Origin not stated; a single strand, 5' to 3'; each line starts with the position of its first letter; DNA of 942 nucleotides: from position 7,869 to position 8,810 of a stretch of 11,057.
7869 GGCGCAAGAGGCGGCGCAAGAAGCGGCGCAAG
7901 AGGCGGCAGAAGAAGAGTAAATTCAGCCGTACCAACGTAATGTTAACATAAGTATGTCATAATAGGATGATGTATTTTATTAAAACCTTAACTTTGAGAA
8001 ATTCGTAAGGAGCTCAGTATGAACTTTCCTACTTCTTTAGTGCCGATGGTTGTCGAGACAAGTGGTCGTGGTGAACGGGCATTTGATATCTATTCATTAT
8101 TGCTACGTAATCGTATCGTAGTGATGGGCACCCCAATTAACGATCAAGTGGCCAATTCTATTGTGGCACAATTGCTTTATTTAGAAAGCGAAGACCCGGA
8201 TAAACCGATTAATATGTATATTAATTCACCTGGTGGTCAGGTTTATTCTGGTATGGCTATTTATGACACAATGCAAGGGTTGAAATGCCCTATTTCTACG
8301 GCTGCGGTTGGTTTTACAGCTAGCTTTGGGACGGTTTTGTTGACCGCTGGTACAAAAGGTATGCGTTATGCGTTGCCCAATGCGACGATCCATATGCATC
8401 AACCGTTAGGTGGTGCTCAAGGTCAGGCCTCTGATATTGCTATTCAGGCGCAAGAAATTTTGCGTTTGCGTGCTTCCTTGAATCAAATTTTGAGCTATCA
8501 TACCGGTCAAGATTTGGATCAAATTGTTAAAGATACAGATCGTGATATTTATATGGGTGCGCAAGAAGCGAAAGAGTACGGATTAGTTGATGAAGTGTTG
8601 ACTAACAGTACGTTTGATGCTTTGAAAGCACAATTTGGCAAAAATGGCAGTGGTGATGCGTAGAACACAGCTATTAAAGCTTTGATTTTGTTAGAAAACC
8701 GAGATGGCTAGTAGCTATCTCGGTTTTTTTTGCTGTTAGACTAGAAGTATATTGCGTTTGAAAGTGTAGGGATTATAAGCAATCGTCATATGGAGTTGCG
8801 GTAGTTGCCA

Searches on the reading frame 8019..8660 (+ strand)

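Call 24: search_protein_families(library=pfam, proteins=[window:8019-8660:+], max_evalue=0.1)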
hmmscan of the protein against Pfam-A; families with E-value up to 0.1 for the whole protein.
window:8019-8660:+ (214 aa): 1 family
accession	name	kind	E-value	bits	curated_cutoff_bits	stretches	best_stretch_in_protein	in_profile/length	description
PF00574.28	CLP_protease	-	1.6e-77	259.9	20.2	1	17-196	2-181/182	Clp protease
